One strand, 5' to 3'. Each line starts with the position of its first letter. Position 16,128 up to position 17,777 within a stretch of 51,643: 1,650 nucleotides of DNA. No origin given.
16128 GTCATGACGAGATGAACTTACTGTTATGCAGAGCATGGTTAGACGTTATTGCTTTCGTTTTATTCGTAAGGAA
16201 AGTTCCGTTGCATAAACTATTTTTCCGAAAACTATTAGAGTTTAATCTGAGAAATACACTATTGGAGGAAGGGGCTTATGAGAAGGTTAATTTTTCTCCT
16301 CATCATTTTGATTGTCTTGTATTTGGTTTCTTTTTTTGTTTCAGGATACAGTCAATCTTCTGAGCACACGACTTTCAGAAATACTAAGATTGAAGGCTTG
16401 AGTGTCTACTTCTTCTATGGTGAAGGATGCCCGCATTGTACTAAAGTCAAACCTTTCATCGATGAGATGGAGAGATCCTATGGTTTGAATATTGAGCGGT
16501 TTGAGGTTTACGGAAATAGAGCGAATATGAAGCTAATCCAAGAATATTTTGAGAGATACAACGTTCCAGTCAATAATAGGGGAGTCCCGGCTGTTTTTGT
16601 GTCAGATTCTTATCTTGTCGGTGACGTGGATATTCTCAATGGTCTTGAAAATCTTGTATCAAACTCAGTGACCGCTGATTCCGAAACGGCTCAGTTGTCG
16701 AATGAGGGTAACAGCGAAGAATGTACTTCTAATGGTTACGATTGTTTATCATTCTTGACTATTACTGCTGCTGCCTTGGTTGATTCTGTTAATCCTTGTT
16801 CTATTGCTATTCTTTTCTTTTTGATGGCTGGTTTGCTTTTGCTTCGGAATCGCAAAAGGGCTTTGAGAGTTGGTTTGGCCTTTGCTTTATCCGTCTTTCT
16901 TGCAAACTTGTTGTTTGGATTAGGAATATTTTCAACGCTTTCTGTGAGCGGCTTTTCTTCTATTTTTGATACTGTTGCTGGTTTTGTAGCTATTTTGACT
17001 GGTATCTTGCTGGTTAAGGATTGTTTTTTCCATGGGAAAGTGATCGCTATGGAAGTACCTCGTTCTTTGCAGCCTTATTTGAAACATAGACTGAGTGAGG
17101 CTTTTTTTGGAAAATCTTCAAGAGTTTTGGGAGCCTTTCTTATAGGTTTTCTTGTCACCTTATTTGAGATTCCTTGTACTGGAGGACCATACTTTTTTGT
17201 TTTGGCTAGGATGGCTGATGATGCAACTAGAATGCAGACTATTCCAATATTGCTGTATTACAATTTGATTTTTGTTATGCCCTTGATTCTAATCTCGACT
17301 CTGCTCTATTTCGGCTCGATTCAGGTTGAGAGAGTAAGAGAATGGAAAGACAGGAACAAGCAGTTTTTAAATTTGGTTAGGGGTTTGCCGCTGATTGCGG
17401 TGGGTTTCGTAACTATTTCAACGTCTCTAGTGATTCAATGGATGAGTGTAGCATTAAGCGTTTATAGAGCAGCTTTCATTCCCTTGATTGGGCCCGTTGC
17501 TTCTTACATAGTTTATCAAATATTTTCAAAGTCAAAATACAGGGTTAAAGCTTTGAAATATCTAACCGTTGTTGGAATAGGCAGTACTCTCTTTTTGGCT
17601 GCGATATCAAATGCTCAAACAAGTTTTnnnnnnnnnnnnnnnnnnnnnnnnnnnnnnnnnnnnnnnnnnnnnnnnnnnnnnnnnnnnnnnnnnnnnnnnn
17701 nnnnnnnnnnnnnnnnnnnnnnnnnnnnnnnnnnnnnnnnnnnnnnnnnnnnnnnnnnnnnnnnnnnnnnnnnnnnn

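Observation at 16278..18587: Single-polypeptide fusion of thioredoxin, a DsbD/CcdA-like membrane electron conduit and a cysteine-rich, Ser/Thr-stalked surface domain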

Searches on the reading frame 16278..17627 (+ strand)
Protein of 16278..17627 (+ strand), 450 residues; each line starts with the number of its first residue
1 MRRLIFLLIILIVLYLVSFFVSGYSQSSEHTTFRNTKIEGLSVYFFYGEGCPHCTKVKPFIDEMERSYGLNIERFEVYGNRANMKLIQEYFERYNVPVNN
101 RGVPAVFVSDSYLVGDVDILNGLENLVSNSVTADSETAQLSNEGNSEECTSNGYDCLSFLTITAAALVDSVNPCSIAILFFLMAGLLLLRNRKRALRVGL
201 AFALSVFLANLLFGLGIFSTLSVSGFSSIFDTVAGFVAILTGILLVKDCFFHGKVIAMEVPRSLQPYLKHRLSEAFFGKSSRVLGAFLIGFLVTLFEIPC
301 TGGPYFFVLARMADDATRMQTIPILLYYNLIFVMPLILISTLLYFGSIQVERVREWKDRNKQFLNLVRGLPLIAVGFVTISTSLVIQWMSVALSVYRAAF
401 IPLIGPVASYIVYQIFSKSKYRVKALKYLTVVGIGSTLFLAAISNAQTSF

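Call 14: search_solved_structures(query=window:16278-17627:+, max_evalue=10)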
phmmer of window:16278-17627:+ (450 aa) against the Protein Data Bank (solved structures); distinct sequences matched with E-value up to 10: 17.
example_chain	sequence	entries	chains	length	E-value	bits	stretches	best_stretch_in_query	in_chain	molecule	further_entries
8t4c_A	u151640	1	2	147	0.02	17.5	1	40-100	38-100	Thioredoxin oxidoreductase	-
1kte_A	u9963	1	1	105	0.12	14.9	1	32-119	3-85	THIOLTRANSFERASE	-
4rqr_A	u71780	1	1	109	0.13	14.8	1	32-120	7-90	Glutaredoxin-1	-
1jhb_A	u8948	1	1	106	0.15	14.6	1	33-120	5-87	GLUTAREDOXIN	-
3hz4_A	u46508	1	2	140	0.21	14.1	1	43-71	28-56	Thioredoxin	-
9egr_A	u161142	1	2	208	0.52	12.8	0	10-59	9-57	Thiol:disulfide interchange protein DsbA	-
1bed_A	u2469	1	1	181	0.65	12.5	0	43-107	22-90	DSBA OXIDOREDUCTASE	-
1b4q_A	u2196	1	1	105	0.93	12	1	33-121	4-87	PROTEIN (HUMAN THIOLTRANSFERASE)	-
2ijy_A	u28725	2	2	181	0.98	11.9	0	43-107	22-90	Thiol:disulfide interchange protein dsbA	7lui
2fd3_A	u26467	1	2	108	0.99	11.9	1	37-69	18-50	Thioredoxin 1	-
3lgc_A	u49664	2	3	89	0.99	11.9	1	42-122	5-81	Glutaredoxin 1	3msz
4dvc_A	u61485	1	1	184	1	11.8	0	42-107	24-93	Thiol:disulfide interchange protein DsbA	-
4tw5_A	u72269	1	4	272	1.7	11.2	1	23-63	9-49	Eps1p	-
8xyw_A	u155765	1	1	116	1.7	11.1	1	42-96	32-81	De novo designed Trx-3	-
3fn9_A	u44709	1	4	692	1.9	11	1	20-91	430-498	Putative beta-galactosidase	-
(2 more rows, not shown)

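Call 17: search_solved_structures(query=A2, max_evalue=10, show_alignments=2)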
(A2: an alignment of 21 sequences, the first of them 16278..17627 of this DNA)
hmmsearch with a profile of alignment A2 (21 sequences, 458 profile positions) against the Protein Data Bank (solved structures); distinct sequences matched with E-value up to 10: 114 (the best 60 are shown).
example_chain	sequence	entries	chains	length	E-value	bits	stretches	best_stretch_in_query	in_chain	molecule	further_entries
8t4c_A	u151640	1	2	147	1.1e-05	27.6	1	34-99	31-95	Thioredoxin oxidoreductase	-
1bed_A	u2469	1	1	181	4.1e-05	25.7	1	37-108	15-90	DSBA OXIDOREDUCTASE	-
2ijy_A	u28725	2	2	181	4.3e-05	25.7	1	37-108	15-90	Thiol:disulfide interchange protein dsbA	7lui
4dvc_A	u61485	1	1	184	4.4e-05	25.7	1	36-108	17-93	Thiol:disulfide interchange protein DsbA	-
1ego_A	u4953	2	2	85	0.0003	22.9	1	45-126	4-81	GLUTAREDOXIN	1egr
3hz8_A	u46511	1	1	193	0.0005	22.2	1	31-74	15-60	Thiol:disulfide interchange protein DsbA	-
8xyw_A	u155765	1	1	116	0.00075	21.6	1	32-78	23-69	De novo designed Trx-3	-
1fo5_A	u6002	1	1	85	0.0028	19.7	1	41-130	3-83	THIOREDOXIN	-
3dvw_A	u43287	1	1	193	0.003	19.6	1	31-74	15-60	Thiol:disulfide interchange protein DsbA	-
4k2d_A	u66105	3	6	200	0.0031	19.6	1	35-76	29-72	Thiol:disulfide interchange protein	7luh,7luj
3a3t_A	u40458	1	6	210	0.0035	19.4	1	30-74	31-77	Thiol:disulfide interchange protein DsbA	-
4p3y_B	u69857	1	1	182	0.004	19.2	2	41-66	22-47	Thiol:disulfide interchange protein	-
1jhb_A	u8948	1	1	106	0.0044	19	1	43-119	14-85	GLUTAREDOXIN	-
4rqr_A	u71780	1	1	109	0.0045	19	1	42-119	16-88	Glutaredoxin-1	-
1kte_A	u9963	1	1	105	0.005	18.9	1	40-121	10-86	THIOLTRANSFERASE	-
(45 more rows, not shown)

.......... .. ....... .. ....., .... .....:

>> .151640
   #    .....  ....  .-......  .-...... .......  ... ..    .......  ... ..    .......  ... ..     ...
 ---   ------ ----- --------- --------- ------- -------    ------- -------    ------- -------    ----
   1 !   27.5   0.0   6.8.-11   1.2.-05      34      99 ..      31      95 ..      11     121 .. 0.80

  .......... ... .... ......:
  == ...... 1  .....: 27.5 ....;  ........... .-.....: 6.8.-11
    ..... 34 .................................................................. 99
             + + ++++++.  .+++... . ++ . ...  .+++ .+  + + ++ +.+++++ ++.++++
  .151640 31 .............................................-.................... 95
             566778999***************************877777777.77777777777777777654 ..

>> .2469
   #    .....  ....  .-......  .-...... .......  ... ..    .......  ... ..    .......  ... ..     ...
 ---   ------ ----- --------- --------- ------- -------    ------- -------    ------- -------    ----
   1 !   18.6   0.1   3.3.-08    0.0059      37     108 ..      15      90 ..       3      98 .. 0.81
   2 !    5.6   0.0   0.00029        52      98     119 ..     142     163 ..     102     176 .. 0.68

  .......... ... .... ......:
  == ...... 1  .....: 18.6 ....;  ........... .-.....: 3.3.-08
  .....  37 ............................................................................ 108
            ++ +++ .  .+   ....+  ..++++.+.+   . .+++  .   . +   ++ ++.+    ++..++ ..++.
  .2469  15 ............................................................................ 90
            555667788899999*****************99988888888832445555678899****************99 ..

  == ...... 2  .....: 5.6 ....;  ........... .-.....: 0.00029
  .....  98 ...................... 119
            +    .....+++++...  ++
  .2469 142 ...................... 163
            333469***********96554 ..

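Call 18: search_protein_families(library=pfam, alignment_id=A2, max_evalue=0.01)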
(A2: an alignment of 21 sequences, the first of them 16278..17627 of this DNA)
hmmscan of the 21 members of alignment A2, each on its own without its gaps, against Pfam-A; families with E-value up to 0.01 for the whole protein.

A. member 1, window:16278-17627:+ (450 aa): 5 families
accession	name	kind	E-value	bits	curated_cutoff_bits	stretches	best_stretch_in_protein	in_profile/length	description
PF11139.14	SfLAP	-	4.8e-05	23.3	35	1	163-362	2-190/213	Sap, sulfolipid-1-addressing protein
PF02683.22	DsbD_TM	-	5.2e-05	23.1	27.1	1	165-366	11-205/219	Cytochrome C biogenesis protein transmembrane domain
PF00462.30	Glutaredoxin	-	0.00073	20.1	22.9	1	49-111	7-58/60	Glutaredoxin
PF13728.12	TraF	-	0.0032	17.8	23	1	43-108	133-198/224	F plasmid transfer operon protein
PF09769.14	ApoO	-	0.0073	16.7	31.4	0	161-211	53-106/131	Apolipoprotein O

B. families by the number of members that match (of 21 scanned): 12 families
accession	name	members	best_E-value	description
PF00462.30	Glutaredoxin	9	0.00013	Glutaredoxin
PF13728.12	TraF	7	0.00065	F plasmid transfer operon protein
PF05768.20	Glrx-like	4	0.00056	Glutaredoxin-like domain (DUF836)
PF11139.14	SfLAP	2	1.8e-07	Sap, sulfolipid-1-addressing protein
PF13098.12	Thioredoxin_2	2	1.2e-05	Thioredoxin-like domain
PF00085.26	Thioredoxin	2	0.00045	Thioredoxin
PF02683.22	DsbD_TM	1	5.2e-05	Cytochrome C biogenesis protein transmembrane domain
PF13462.12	Thioredoxin_4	1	0.00054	Thioredoxin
PF13386.12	DsbD_2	1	0.00068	Cytochrome C biogenesis protein transmembrane region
PF17369.7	DUF5391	1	0.0007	Family of unknown function (DUF5391)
PF01323.26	DSBA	1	0.00099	DSBA-like thioredoxin domain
PF09769.14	ApoO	1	0.0073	Apolipoprotein O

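Call 26: predict_structure(alignment_id=A2)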
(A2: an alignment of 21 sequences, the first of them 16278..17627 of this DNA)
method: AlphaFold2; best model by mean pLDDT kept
length: 450 residues; sequences in the alignment: 21
mean_pLDDT: 70.0   pTM: 0.48
mean pLDDT of the five models: 70.0, 68.5, 66.9, 65.8, 62.4
residues with pLDDT >= 90: 12; 70-90: 264; 50-70: 126; < 50: 48
segments of 3 or more residues with pLDDT < 50: 22-39, 133-157, 446-450
pLDDT, mean of each block of 10 residues (from residue 1): 72 71 34 35 85 87 82 84 81 82 86 87 77 36 25 46 76 72 69 81 86 78 64 74 77 57 69 64 72 68 67 63 84 86 78 77 77 70 66 71 72 66 68 71 53
secondary structure, 60 per line:
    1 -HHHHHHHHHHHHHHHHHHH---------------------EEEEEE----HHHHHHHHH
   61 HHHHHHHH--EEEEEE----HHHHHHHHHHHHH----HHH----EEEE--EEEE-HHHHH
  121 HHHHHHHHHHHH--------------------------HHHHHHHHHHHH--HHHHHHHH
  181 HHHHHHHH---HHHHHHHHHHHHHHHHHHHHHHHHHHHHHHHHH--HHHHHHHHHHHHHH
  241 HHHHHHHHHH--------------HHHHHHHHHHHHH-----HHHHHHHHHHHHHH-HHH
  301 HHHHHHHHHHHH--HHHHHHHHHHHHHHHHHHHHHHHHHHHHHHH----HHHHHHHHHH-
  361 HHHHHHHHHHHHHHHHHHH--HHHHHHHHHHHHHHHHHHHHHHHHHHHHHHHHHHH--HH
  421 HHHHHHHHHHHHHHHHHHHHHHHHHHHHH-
elements in order: H2-20 E42-47 H52-68 E71-76 H81-93 E105-108 E111-114 H116-132 H159-170 H173-188 H192-224 H227-250 H265-277 H283-296 H298-312 H315-345 H350-359 H361-379 H382-416 H419-449

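Call 29: fold_search(model_id=the predicted structure, library=pdb)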
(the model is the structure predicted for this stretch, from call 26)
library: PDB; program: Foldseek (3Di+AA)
matches with E <= 10: 633; with E <= 0.001: 0
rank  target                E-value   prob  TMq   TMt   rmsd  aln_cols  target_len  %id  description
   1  6ibl_B                1.4e-03  0.94  0.16  0.18  22.2       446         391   14  ACTIVATED TURKEY BETA1 ADRENOCEPTOR WITH BOUND AGONIST FORMOTEROL AND NANOBODY Nb80 (released 2019-01-09)
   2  6ibl_A                3.4e-03  0.90  0.17  0.19  22.9       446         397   15  ACTIVATED TURKEY BETA1 ADRENOCEPTOR WITH BOUND AGONIST FORMOTEROL AND NANOBODY Nb80 (released 2019-01-09)
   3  6esx_A                1.2e-02  1.00  0.17  0.61   3.2       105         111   21  Caulobacter crescentus Trx1 (released 2018-01-31)
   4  3msz_A                1.3e-02  1.00  0.16  0.64   3.7        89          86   19  Crystal Structure of Glutaredoxin 1 from Francisella tularensis Complexed with Cacodylate (released 2010-05-19)
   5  6esx_B                1.6e-02  1.00  0.17  0.59   3.2       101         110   21  Caulobacter crescentus Trx1 (released 2018-01-31)
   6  3msz_B                1.6e-02  1.00  0.16  0.65   3.6        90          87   19  Crystal Structure of Glutaredoxin 1 from Francisella tularensis Complexed with Cacodylate (released 2010-05-19)
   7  7vqv                  1.7e-02  1.00  0.16  0.56   3.3        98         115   20  de novo design based on 1r26 (released 2022-06-08)
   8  3hz4_B                2.0e-02  1.00  0.17  0.53   3.8       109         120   18  Crystal Structure of Thioredoxin from Methanosarcina mazei (released 2009-06-30)
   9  4kca_A                2.1e-02  1.00  0.14  0.10   2.8        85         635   20  Crystal Structure of Endo-1,5-alpha-L-arabinanase from a Bovine Ruminal Metagenomic Library (released 2014-02-05)
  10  7ool_B                2.2e-02  1.00  0.16  0.59   3.2        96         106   20  Crystal structure of a Candidatus photodesmus katoptron thioredoxin chimera containing an ancestral loop (released 2021-11-10)
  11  2e0q                  2.2e-02  1.00  0.15  0.54   3.7        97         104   21  Crystal structure of K53E thioredoxin from Sulfolobus tokodaii strain7 (released 2007-10-02)
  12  7ool_A                2.7e-02  1.00  0.16  0.59   3.2        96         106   20  Crystal structure of a Candidatus photodesmus katoptron thioredoxin chimera containing an ancestral loop (released 2021-11-10)
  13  4hu7_A                2.7e-02  1.00  0.16  0.58   3.2        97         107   20  E. coli thioredoxin variant with Pro76 as single proline residue (released 2013-05-29)
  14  5e4w_B                2.8e-02  1.00  0.16  0.60   3.1        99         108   20  Crystal structure of cpSRP43 chromodomains 2 and 3 in complex with the Alb3 tail (released 2015-12-02)
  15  3lgc                  2.8e-02  1.00  0.16  0.63   3.6        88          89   19  Crystal Structure of Glutaredoxin 1 from Francisella tularensis (released 2010-02-16)
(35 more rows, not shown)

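Call 40: search_protein_representatives(alignment_id=A2)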
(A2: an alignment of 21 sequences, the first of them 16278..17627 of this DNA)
Query: 21 sequences, 458 profile positions. Proteins with E-value up to 0.001 (for the whole library): 12035; up to 1e-10: 7184; up to 1e-30: 2890. The best 150 are listed.
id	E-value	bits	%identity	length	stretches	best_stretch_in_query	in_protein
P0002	6.2e-193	658.1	-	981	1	2-454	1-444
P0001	8.8e-192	654.3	-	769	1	2-456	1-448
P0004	3.1e-191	652.5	-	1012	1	2-456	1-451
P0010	4.3e-190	648.8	-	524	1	2-456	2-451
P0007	4.6e-186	635.5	-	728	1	2-456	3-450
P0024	4.8e-179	612.4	-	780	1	10-454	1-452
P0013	1.2e-177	607.8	-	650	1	2-454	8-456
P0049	6.0e-174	595.6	-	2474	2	11-453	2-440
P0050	6.2e-170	582.3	-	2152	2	11-454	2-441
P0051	4.5e-167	572.9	-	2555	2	17-454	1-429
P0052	3.8e-166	569.8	-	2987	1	2-455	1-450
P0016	8.8e-165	565.4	-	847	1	69-456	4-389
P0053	1.5e-164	564.5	-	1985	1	3-455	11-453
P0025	2.1e-164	564.1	-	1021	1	2-443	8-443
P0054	7.5e-163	559.0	-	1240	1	2-448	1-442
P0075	8.4e-125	433.5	-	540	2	40-422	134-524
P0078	1.4e-119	416.3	-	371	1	38-388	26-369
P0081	1.0e-115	403.6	-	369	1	8-389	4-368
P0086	7.7e-108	377.6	-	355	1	40-389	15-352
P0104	1.3e-96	340.7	-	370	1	41-389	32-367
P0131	3.4e-91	322.7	-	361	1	44-387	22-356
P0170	6.7e-85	302.0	-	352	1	41-389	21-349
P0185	1.1e-83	297.9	-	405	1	11-388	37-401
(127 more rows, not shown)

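Call 42: search_protein_families(library=ncbifam, proteins=[P0078, P0081, P0086, P0104, P0131, P0170, P0075, P0185], max_evalue=0.001)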
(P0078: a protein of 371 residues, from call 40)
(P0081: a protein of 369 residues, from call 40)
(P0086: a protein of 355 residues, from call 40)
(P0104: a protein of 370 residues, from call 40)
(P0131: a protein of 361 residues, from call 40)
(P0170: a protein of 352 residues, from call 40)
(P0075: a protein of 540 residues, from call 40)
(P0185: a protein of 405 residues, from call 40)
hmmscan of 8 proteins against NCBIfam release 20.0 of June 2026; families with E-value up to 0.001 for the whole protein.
P0078 (371 aa): 2 families
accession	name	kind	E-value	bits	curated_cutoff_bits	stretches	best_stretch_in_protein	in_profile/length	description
NF040495.1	tranport_ArsG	equivalog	1e-08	34.8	200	1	160-370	15-222/225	aromatic aminobenezylarsenical efflux permease ArsG family transporter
NF001419.0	PRK00293.1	subfamily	2.4e-06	26.4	330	1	137-367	157-380/574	protein-disulfide reductase DsbD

P0081 (369 aa): 2 families
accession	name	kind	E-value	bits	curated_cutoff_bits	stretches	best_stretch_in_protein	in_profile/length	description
TIGR02738.1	TrbB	equivalog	1.4e-06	28.1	132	1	28-67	48-87/153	type-F conjugative transfer system pilin assembly thiol-disulfide isomerase TrbB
TIGR02740.1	TraF-like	hypoth_equivalog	0.00016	21.1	232.25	1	30-63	169-202/276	TraF-like protein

P0086 (355 aa): 3 families
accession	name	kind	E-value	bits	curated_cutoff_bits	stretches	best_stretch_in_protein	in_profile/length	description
NF040495.1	tranport_ArsG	equivalog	1.7e-06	27.6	200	1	132-353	7-223/225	aromatic aminobenezylarsenical efflux permease ArsG family transporter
TIGR02180.1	GRX_euk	equivalog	1.2e-05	25.5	87.25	1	22-97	4-73/84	glutaredoxin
TIGR02196.1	GlrX_YruB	hypoth_equivalog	4.9e-05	23.7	88.55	0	25-91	8-63/74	glutaredoxin-like protein, YruB-family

P0104 (370 aa): 2 families
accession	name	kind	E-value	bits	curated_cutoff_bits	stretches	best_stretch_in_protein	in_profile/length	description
NF001419.0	PRK00293.1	subfamily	7.8e-09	34.6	330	1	102-368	126-384/574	protein-disulfide reductase DsbD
TIGR02180.1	GRX_euk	equivalog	0.00058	20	87.25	0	35-111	1-71/84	glutaredoxin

P0131 (361 aa): 3 families
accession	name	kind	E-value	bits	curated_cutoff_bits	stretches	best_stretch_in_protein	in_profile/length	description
TIGR02740.1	TraF-like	hypoth_equivalog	1.2e-05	24.8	232.25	1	18-84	169-240/276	TraF-like protein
TIGR02738.1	TrbB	equivalog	1.6e-05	24.7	132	1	22-60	54-92/153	type-F conjugative transfer system pilin assembly thiol-disulfide isomerase TrbB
NF001419.0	PRK00293.1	subfamily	0.00021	20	330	1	140-360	169-385/574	protein-disulfide reductase DsbD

P0170 (352 aa): 1 family
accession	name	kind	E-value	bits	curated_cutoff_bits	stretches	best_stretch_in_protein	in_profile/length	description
NF001419.0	PRK00293.1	subfamily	1e-05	24.3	330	1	132-310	172-350/574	protein-disulfide reductase DsbD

P0075 (540 aa): 5 families
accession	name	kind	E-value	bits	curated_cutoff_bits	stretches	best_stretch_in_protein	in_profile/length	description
NF047697.1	ThioredTrxAClost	equivalog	1.1e-07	32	140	0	22-62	17-56/105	thioredoxin TrxA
TIGR02740.1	TraF-like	hypoth_equivalog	9.2e-06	25.1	232.25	0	20-53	167-199/276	TraF-like protein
TIGR02738.1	TrbB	equivalog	7.4e-05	22.5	132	0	21-54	48-81/153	type-F conjugative transfer system pilin assembly thiol-disulfide isomerase TrbB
NF040730.1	CxCC_doxin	equivalog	9.7e-05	22.1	65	0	32-78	8-51/83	thioredoxin-like (seleno)protein SaoT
NF038096.1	thylak_slr1796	equivalog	0.00049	19.7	140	0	19-67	34-82/157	thylakoid membrane photosystem I accumulation factor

P0185 (405 aa): 0 families

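Call 47: search_solved_structures(query=P0104, max_evalue=10)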
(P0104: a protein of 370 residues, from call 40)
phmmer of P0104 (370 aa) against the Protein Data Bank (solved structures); distinct sequences matched with E-value up to 10: 6.
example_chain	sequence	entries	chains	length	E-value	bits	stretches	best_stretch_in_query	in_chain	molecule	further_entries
7vu4_A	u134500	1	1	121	0.0067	18.7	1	35-130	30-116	de novo design protein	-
3ic4_A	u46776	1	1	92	0.012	17.9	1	34-108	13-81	Glutaredoxin (Grx-1)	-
4k2d_A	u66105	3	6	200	0.57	12.4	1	23-54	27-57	Thiol:disulfide interchange protein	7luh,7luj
7c10_A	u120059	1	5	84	0.58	12.4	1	31-71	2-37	Glutaredoxin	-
3qav_A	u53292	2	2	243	0.68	12.1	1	30-78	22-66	Rho-class glutathione S-transferase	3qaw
4p3y_B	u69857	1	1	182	1.4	11.2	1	36-55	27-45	Thiol:disulfide interchange protein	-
